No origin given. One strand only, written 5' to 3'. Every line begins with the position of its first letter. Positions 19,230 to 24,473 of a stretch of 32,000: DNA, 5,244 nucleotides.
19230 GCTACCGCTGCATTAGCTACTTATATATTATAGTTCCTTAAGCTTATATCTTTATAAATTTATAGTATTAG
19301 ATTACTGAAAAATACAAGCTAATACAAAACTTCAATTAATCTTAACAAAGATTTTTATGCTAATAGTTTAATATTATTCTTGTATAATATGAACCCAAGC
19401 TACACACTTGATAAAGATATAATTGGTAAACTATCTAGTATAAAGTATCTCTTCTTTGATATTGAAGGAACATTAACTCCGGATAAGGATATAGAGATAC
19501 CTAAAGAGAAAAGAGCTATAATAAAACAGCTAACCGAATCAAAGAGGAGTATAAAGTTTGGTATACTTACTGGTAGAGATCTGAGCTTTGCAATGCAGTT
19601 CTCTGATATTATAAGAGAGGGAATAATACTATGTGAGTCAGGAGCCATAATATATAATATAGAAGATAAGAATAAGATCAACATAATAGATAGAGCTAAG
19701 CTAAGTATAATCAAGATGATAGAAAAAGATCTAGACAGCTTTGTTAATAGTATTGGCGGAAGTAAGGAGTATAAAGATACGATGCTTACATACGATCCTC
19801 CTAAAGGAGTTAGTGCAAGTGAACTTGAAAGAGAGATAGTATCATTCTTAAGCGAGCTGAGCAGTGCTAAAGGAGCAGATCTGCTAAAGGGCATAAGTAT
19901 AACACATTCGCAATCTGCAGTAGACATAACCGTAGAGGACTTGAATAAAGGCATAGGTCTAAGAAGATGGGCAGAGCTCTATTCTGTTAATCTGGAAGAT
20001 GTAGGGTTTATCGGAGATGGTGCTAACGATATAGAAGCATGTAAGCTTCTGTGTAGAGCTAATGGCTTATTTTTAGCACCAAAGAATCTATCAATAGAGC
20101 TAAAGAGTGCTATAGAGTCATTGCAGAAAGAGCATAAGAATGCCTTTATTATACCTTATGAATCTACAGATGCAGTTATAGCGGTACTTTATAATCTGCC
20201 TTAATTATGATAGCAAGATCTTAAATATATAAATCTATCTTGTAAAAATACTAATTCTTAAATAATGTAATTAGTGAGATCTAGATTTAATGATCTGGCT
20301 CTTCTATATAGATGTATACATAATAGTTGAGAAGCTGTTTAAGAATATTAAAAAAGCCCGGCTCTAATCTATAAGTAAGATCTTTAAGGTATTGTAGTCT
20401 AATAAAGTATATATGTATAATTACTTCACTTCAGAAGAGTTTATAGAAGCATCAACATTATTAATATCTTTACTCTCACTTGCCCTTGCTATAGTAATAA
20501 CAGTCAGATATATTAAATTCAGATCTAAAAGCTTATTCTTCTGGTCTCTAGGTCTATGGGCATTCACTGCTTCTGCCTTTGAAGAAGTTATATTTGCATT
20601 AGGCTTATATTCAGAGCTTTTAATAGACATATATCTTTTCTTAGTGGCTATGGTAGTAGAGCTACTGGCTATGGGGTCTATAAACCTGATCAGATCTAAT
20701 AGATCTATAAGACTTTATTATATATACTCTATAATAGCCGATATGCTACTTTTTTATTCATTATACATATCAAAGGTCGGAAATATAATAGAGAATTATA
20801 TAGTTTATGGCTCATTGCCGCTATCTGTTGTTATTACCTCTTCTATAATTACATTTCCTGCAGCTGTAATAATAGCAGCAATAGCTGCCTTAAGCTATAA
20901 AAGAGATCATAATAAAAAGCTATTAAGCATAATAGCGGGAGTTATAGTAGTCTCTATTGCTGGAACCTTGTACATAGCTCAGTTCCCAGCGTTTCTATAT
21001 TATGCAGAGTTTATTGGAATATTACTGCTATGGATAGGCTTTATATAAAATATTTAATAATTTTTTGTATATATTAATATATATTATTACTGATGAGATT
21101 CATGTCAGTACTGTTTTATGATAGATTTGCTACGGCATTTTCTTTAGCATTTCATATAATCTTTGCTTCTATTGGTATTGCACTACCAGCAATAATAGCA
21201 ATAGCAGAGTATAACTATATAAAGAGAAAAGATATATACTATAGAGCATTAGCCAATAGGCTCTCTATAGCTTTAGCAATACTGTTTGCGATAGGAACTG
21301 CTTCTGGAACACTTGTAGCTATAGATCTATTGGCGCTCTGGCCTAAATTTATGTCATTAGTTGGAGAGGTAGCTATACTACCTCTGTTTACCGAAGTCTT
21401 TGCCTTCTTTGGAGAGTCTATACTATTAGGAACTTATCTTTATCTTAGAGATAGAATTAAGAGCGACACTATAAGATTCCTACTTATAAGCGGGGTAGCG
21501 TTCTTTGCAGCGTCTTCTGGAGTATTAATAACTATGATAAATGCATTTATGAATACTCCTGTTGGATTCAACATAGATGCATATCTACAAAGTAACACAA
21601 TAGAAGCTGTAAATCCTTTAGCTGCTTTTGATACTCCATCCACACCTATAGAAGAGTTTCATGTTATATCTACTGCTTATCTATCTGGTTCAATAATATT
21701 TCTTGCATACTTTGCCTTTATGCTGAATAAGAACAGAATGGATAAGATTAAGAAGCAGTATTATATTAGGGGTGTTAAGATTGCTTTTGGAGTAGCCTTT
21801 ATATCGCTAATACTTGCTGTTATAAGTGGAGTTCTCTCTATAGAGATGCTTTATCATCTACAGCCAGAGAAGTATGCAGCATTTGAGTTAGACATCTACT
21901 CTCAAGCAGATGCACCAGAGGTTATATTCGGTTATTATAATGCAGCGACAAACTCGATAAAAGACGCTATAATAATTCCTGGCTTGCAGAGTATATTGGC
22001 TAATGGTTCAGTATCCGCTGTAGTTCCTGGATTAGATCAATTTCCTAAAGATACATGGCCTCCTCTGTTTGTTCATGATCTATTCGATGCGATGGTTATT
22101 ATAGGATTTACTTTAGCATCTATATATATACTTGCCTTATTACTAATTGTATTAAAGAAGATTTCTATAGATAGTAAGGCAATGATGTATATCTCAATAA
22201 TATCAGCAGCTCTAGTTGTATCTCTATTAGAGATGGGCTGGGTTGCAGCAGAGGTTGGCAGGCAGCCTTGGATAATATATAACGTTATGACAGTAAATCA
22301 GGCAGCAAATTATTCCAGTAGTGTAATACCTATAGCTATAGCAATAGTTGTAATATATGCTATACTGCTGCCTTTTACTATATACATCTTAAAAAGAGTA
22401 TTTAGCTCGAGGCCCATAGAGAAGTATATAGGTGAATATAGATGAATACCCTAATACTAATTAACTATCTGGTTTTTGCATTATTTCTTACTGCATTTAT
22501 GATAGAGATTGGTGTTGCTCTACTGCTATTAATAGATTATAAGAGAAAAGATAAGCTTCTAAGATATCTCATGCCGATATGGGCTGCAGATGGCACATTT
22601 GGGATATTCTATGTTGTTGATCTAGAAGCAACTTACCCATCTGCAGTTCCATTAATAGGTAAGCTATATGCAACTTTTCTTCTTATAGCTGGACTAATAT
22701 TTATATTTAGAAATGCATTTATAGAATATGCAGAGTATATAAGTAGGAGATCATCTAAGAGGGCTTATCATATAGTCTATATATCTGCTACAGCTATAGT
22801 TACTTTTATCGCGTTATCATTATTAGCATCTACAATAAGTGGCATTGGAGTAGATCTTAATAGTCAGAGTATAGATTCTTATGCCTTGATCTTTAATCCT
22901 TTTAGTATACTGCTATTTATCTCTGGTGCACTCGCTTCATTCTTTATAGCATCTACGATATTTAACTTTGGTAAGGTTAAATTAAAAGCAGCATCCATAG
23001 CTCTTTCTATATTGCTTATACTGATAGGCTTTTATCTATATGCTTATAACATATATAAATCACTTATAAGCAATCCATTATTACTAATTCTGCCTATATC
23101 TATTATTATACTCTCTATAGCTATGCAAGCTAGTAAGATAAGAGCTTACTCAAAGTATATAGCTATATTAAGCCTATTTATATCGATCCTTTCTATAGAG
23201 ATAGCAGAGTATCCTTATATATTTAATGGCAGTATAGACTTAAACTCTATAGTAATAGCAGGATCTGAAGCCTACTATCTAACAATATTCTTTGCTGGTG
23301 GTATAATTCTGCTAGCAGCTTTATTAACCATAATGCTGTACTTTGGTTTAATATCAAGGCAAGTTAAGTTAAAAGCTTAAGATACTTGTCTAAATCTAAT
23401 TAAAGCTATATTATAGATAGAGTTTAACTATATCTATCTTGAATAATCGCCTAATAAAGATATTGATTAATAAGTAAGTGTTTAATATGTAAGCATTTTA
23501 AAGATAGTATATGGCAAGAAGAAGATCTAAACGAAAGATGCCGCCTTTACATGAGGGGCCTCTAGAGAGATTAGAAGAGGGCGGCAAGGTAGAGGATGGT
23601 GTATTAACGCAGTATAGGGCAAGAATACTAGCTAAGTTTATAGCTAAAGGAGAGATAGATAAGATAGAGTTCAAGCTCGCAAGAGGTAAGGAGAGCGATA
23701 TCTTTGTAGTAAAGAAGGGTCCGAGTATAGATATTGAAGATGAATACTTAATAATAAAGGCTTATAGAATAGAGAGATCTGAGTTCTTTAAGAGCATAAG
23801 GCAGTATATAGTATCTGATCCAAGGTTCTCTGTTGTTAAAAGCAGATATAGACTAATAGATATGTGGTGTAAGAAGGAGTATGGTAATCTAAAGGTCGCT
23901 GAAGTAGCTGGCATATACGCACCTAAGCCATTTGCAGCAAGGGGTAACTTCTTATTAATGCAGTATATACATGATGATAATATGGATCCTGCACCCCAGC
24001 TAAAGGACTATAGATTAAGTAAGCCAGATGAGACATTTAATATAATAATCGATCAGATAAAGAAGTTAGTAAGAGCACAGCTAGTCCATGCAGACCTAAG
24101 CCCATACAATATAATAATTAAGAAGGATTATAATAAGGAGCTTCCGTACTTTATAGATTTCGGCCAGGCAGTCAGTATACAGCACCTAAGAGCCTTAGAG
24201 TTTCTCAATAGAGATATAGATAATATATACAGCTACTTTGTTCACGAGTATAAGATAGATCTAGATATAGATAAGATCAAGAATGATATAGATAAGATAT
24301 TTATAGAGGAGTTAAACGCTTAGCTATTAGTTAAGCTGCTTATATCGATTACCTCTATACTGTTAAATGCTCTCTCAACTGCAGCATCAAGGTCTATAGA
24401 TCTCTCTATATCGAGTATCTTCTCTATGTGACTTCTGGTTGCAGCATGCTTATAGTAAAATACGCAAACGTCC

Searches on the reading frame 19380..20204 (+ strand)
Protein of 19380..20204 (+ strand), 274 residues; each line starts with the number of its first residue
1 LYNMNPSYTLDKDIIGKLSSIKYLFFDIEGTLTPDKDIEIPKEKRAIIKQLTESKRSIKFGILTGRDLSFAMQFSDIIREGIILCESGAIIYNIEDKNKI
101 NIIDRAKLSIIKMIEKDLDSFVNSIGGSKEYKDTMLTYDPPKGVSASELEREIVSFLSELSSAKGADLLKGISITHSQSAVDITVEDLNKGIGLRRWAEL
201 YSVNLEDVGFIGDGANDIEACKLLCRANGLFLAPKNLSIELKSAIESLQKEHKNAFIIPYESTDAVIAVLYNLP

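Call 71: search_protein_families(library=pfam, max_evalue=0.001, proteins=[window:19380-20204:+])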
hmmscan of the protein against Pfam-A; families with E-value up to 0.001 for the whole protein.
window:19380-20204:+ (274 aa): 4 families
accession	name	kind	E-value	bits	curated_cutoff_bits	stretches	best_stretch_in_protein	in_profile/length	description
PF08282.18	Hydrolase_3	-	1.9e-18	67.6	20.9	2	146-224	147-222/255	haloacid dehalogenase-like hydrolase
PF00702.32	Hydrolase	-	1.7e-05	25.8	26.4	0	190-222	156-188/191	haloacid dehalogenase-like hydrolase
PF05116.19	S6PP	-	0.00014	22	20.3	0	174-221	150-197/247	Sucrose-6F-phosphate phosphohydrolase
PF02358.22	Trehalose_PPase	-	0.00068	19.3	27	0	25-137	1-116/235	Trehalose-phosphatase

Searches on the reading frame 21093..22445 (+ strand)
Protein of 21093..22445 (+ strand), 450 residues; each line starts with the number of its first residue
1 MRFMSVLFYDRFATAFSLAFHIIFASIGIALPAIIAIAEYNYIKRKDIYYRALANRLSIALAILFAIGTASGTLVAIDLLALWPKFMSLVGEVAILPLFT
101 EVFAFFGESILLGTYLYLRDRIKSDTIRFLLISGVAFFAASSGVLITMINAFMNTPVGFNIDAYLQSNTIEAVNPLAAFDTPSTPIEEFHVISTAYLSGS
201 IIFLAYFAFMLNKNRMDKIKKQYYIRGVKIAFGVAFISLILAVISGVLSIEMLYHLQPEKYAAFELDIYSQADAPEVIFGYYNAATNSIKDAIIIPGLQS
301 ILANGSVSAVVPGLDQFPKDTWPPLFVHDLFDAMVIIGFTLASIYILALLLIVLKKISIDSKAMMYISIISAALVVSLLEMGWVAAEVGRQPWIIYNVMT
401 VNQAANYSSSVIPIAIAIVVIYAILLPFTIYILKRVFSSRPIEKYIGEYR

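Call 71: search_protein_families(library=pfam, max_evalue=0.001, proteins=[window:21093-22445:+])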
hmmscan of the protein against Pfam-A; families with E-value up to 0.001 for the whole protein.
window:21093-22445:+ (450 aa): 1 family
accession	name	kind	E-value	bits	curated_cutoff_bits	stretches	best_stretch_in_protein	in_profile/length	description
PF01654.22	Cyt_bd_oxida_I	-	2.2e-100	336.6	26.2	1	11-440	3-417/418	Cytochrome bd terminal oxidase subunit I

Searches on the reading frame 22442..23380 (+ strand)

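Call 71: search_protein_families(library=pfam, max_evalue=0.001, proteins=[window:22442-23380:+])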
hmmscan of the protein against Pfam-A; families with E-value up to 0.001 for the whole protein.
window:22442-23380:+ (312 aa): 1 family
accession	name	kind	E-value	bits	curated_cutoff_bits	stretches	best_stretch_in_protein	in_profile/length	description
PF02322.20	Cyt_bd_oxida_II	-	6.9e-14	52.3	35.6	1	6-300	7-297/302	Cytochrome bd terminal oxidase subunit II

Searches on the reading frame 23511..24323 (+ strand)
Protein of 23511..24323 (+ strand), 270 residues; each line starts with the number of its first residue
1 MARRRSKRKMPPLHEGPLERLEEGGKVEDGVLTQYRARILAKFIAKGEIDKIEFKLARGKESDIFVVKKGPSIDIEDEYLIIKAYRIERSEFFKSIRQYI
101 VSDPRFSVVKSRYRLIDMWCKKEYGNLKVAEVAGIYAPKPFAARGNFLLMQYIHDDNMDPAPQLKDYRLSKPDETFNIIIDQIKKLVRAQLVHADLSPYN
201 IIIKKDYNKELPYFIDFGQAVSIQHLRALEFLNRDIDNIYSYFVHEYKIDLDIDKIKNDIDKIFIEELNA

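Call 71: search_protein_families(library=pfam, max_evalue=0.001, proteins=[window:23511-24323:+])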
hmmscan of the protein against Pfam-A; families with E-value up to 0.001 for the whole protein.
window:23511-24323:+ (270 aa): 4 families
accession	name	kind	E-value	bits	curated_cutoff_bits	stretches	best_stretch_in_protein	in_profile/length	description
PF01163.29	RIO1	-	2.3e-42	145.2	22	1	75-254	8-185/187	RIO domain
PF03109.22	ABC1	-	2.1e-05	24.2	22.9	1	129-225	124-219/244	ABC1 atypical kinase-like domain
PF01636.29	APH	-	0.0004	20.6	23.2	1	149-221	127-198/239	Phosphotransferase enzyme family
PF06293.20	Kdo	-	0.00083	19.3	21.3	0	113-244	51-191/207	Lipopolysaccharide kinase (Kdo/WaaP) family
